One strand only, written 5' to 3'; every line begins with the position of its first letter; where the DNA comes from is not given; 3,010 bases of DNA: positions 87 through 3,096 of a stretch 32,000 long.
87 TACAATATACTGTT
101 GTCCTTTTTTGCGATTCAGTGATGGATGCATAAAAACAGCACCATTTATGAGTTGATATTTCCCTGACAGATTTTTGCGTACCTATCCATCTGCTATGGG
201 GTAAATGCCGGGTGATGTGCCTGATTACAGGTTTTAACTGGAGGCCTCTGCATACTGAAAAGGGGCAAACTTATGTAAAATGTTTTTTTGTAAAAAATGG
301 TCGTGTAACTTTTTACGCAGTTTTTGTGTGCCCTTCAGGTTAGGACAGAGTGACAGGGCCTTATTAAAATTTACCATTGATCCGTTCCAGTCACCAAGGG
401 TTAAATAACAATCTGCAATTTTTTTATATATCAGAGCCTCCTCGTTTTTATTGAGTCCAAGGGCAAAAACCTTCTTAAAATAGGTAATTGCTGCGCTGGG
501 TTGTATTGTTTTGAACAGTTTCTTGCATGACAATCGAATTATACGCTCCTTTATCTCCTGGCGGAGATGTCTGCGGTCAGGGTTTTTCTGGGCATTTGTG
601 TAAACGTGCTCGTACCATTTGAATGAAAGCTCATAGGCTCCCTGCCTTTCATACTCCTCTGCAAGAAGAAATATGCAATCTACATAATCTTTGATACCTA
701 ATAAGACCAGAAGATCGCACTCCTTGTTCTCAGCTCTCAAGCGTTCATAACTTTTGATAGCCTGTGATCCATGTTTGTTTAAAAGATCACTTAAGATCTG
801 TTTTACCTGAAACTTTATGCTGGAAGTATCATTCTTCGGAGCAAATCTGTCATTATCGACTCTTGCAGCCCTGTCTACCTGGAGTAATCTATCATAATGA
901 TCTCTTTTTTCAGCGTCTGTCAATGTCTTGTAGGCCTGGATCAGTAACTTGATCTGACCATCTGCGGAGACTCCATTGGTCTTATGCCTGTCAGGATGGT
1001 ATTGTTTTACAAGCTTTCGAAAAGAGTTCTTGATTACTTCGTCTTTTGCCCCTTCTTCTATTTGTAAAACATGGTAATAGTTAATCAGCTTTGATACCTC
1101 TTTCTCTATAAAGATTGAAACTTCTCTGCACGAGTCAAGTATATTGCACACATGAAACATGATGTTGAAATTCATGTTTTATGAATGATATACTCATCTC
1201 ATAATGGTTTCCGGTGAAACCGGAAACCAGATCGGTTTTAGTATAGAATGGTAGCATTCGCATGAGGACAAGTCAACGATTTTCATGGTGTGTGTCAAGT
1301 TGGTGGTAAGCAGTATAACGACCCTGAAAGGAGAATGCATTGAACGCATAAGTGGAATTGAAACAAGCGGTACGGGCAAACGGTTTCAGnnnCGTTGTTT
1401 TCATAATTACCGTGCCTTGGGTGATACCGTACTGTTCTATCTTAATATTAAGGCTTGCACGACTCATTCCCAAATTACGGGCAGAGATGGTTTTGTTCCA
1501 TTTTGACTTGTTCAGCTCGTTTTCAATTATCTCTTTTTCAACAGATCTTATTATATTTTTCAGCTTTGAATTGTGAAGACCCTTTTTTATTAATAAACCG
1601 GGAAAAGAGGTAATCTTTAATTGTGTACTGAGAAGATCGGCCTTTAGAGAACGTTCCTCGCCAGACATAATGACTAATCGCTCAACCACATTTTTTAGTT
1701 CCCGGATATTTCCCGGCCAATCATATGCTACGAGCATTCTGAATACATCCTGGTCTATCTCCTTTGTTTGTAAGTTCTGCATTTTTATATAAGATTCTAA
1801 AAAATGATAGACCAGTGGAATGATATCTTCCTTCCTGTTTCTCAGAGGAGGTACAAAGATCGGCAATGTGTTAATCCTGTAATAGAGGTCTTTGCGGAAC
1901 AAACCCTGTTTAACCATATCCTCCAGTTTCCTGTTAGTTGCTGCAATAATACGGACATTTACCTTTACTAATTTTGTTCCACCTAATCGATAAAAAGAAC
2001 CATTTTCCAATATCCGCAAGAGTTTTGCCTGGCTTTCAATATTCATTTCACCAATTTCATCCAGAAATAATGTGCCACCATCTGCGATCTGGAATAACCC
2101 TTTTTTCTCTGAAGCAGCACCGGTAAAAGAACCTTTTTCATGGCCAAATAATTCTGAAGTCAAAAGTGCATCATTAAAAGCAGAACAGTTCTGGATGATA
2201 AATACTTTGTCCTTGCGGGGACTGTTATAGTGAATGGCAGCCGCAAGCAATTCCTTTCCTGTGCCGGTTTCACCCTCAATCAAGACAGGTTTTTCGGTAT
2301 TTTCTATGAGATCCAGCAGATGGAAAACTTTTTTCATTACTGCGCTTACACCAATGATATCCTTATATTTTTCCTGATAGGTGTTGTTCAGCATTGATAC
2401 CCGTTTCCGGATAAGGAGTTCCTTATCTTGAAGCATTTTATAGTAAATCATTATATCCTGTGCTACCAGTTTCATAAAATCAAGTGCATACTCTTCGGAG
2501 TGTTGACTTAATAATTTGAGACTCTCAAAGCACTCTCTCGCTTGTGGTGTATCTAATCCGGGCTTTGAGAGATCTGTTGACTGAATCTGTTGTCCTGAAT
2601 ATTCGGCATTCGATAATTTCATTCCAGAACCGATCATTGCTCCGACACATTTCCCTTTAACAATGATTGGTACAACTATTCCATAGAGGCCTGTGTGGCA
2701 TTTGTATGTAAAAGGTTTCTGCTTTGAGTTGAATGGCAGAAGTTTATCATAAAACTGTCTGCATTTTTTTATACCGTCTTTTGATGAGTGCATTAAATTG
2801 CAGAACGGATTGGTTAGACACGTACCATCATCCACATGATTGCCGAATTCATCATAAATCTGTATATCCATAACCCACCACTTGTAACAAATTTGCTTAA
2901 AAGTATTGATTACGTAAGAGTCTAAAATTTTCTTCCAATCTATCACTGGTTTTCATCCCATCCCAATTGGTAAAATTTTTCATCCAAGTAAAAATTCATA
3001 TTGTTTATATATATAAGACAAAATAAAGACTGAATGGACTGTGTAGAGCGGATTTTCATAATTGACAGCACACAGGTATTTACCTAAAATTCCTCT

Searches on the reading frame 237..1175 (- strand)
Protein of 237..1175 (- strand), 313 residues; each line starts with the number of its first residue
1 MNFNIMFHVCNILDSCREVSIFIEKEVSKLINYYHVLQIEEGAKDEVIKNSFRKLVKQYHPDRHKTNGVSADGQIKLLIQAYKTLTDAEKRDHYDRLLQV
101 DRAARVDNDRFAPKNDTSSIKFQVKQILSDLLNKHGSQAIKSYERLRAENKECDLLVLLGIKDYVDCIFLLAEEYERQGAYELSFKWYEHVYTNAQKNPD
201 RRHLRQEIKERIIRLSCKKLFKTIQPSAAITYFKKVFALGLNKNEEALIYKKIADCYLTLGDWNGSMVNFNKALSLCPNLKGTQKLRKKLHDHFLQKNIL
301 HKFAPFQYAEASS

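Call 77: search_protein_families(library=pfam, proteins=[window:237-1175:-], max_evalue=0.001)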
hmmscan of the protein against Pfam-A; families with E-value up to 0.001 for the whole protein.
window:237-1175:- (313 aa): 5 families
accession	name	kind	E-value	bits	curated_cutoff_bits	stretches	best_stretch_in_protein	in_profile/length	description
PF00226.36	DnaJ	-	5.4e-18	65.3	27.8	1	32-95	1-63/63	DnaJ domain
PF07719.23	TPR_2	-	9.7e-07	28.9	27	0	247-279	1-33/34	Tetratricopeptide repeat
PF00515.34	TPR_1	-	1.3e-05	25.2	27.8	0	247-279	1-33/34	Tetratricopeptide repeat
PF13424.12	TPR_12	-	1.7e-05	25.4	30.1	0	229-277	22-75/77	Tetratricopeptide repeat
PF13181.12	TPR_8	-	0.00041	20.7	25.7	0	252-279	6-33/34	Tetratricopeptide repeat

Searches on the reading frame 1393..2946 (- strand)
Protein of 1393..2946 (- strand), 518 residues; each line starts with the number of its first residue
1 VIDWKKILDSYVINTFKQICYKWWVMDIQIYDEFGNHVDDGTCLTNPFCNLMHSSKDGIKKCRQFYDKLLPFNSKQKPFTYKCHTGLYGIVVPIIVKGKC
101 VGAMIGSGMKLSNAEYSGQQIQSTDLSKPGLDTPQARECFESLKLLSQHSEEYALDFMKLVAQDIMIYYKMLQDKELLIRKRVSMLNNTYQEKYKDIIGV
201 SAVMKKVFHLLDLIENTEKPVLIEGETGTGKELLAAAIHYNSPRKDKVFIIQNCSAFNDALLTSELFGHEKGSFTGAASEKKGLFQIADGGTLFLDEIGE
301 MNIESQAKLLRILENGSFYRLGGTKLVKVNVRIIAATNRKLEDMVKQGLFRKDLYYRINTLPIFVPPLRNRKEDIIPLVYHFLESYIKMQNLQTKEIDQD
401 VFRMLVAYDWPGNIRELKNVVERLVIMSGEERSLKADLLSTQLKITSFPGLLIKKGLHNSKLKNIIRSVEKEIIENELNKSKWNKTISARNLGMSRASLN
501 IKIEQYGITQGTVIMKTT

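Call 77: search_protein_families(library=pfam, proteins=[window:1393-2946:-], max_evalue=0.001)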
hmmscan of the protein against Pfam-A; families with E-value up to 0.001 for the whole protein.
window:1393-2946:- (518 aa): 9 families
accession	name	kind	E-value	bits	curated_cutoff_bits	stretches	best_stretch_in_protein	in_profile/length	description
PF00158.32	Sigma54_activat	-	1.3e-67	227.2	20.2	1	197-363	1-167/168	Sigma-54 interaction domain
PF25601.1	AAA_lid_14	-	1.5e-22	79.7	27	1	369-444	1-75/87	AAA+ ATPase lid domain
PF14532.12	Sigma54_activ_2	-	6e-21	75.6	25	1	198-368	1-138/138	Sigma-54 interaction domain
PF10114.15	PocR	-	3.2e-18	66.5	23.9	1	21-165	16-157/162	Sensory domain found in PocR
PF07728.20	AAA_5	-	3.6e-08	34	22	1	220-340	1-124/139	AAA domain (dynein-related subfamily)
PF02954.25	HTH_8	-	1.3e-07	31.6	22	1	466-506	2-42/42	Bacterial regulatory protein, Fis family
PF07724.20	AAA_2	-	1e-05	26.1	27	1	221-347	6-133/166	AAA domain (Cdc48 subfamily)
PF12775.13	AAA_7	-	1.9e-05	24.7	25.8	1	205-338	20-156/181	P-loop containing dynein motor region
PF00004.35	AAA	-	0.00031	21.6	21.2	1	221-351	1-120/131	ATPase family associated with various cellular activities (AAA)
